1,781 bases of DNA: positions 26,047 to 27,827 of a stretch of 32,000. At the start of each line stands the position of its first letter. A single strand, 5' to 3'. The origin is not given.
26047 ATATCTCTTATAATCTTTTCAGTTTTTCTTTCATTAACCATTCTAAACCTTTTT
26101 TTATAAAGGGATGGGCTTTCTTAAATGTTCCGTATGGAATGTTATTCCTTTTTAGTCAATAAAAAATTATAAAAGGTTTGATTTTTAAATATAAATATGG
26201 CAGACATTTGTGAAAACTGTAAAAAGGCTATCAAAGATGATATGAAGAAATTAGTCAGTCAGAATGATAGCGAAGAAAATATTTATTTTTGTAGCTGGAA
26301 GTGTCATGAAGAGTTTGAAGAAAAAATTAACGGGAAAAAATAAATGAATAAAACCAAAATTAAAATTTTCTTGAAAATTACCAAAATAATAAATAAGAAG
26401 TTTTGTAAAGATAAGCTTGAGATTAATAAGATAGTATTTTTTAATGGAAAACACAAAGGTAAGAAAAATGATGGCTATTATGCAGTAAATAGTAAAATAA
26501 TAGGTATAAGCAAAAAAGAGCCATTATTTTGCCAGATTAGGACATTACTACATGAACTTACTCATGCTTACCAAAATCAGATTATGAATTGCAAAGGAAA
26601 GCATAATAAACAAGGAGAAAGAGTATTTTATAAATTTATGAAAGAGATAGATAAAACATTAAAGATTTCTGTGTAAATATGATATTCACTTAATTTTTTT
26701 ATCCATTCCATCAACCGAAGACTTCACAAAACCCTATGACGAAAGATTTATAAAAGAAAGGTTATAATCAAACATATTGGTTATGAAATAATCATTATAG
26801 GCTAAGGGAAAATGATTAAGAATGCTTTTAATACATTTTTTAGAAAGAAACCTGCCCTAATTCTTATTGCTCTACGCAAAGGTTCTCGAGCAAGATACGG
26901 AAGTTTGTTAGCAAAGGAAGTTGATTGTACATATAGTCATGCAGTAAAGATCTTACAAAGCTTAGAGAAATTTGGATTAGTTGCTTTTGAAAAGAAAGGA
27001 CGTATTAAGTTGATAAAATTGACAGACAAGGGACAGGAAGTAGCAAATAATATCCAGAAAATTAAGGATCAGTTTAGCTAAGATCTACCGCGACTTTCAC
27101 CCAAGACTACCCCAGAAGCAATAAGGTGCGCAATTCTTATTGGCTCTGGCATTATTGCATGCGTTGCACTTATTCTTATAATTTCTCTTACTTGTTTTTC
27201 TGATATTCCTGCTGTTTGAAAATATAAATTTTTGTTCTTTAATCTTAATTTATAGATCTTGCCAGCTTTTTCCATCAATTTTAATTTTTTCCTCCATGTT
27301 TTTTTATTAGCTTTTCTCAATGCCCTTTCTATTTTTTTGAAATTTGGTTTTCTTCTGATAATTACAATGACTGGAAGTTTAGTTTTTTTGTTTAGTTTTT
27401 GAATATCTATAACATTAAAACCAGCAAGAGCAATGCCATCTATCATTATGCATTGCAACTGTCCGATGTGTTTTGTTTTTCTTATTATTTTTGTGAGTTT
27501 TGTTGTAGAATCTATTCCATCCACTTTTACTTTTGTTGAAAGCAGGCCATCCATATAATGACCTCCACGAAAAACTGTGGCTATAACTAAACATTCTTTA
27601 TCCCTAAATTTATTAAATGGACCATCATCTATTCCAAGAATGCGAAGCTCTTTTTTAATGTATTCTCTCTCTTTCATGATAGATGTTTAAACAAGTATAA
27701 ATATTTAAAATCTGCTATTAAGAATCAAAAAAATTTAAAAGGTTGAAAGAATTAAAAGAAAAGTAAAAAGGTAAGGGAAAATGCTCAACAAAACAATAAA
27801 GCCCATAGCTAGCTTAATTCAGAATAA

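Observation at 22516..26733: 4.2-kb cargo-carrying transposon: 24-bp perfect inverted repeats enclose an IS6-type transposase, an R-M-S enzyme and three small Zn-protein genes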

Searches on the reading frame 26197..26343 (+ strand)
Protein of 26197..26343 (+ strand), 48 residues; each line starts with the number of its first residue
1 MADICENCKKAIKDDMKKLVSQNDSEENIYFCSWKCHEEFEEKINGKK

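Call 4: search_protein_families(library=pfam, proteins=[window:26197-26343:+], max_evalue=0.01)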
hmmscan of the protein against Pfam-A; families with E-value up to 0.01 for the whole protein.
window:26197-26343:+ (48 aa): 4 families
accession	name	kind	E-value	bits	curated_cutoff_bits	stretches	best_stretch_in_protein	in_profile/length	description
PF06467.20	zf-FCS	-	8.6e-06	25.9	22.4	1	5-39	7-38/39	MYM-type Zinc finger with FCS sequence motif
PF24461.1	DUF7576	-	0.00034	20.8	27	1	4-42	19-60/60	Family of unknown function (DUF7576)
PF01246.26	Ribosomal_L24e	-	0.0016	19.1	27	1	4-48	5-48/66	Ribosomal protein L24e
PF22926.2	C1-like_CT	-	0.0019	18.6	25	1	4-37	13-43/43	C1 domain-like, C-terminal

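Call 31: search_protein_families(library=ncbifam, proteins=[window:26197-26343:+], max_evalue=0.01)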
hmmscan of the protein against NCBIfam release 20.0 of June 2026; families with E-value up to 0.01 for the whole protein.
window:26197-26343:+ (48 aa): 0 families

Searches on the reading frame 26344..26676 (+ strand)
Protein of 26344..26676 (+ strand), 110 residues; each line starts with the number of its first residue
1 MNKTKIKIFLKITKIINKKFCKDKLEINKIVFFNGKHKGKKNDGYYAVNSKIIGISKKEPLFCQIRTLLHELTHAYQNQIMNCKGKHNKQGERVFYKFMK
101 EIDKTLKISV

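Call 4: search_protein_families(library=pfam, proteins=[window:26344-26676:+], max_evalue=0.01)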
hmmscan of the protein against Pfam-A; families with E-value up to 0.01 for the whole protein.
window:26344-26676:+ (110 aa): 4 families
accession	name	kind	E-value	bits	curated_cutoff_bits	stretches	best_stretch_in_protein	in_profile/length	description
PF20573.4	DUF6782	-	9.6e-07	28.7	27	1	40-101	66-127/241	Putative metallopeptidase family (DUF6782)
PF06114.19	Peptidase_M78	-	0.00058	20.1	22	1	38-79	14-57/123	IrrE N-terminal-like domain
PF10263.15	SprT-like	-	0.0039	17.5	25.6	1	65-105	62-98/108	SprT-like family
PF13058.12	DUF3920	-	0.0067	17.1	27.3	1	17-81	27-93/126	Protein of unknown function (DUF3920)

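Call 31: search_protein_families(library=ncbifam, proteins=[window:26344-26676:+], max_evalue=0.01)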
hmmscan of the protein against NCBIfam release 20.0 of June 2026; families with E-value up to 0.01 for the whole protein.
window:26344-26676:+ (110 aa): 1 family
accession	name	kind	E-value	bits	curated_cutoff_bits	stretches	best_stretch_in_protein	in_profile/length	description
NF038145.1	Hvo_1808_fam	equivalog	6.7e-06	25.6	200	1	37-89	104-158/432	Hvo_1808 family surface protein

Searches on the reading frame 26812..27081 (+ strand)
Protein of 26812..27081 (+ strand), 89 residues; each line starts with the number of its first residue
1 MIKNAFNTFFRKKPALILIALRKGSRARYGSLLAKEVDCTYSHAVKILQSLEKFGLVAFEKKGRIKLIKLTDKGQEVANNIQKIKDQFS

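Call 4: search_protein_families(library=pfam, proteins=[window:26812-27081:+], max_evalue=0.01)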
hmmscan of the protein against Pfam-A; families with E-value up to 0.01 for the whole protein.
window:26812-27081:+ (89 aa): 8 families
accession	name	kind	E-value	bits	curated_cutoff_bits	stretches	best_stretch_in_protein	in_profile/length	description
PF13463.12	HTH_27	-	5.2e-06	27.1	22.2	1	15-74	6-68/68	Winged helix DNA-binding domain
PF22665.2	DUF6293_C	-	2.5e-05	25.1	27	1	46-78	66-98/101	DUF6293 C-terminal winged helix domain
PF01090.25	Ribosomal_S19e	-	9.6e-05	22.6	29.4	1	24-82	76-131/137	Ribosomal protein S19e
PF14947.12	HTH_45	-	0.00019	21.8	25.5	1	33-86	25-74/77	Winged helix-turn-helix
PF25212.1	HVO_A0114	-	0.0013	18.9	27.6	1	31-68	40-77/84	HVO_A0114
PF01638.23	HxlR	-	0.0056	16.9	20.8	1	15-86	8-81/91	HxlR-like helix-turn-helix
PF14277.12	DUF4364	-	0.0062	16.8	26.9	1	39-82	31-74/162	Domain of unknown function (DUF4364)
PF25213.1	HVO_A0261_N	-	0.0093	16.3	35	0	17-86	16-79/86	HVO_A0261 N-terminal domain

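Call 30: find_encoding_contigs(protein=window:26812-27081:+, flank=6000, max_places=6)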
Protein window:26812-27081:+ (89 aa): 1 contig read that carries it; 1 place shown.
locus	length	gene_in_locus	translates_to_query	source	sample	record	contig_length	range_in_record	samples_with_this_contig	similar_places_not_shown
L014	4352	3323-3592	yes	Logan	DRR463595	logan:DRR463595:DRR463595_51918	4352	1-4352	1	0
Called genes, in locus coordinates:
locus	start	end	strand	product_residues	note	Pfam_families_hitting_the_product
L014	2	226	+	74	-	?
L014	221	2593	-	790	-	PF02384:N6_Mtase, PF01420:Methylase_S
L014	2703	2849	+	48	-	PF06467:zf-FCS (weak)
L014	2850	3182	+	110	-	-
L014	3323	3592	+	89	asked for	PF22665:WHD_DUF6293 (faint)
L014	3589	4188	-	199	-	PF01949:Endo_dU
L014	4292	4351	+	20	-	?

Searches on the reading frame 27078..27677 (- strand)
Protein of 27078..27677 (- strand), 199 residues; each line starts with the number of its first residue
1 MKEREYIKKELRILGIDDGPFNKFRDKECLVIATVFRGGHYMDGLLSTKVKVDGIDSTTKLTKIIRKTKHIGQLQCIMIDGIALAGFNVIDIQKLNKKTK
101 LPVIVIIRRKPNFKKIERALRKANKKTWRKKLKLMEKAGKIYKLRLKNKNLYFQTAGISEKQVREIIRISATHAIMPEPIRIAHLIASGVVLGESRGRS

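Call 4: search_protein_families(library=pfam, proteins=[window:27078-27677:-], max_evalue=0.01)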
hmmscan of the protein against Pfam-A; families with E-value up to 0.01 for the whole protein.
window:27078-27677:- (199 aa): 1 family
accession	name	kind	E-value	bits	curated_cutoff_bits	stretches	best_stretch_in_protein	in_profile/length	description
PF01949.23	Endo_dU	-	3.1e-59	199.9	32.7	1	10-190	2-181/182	Endonuclease dU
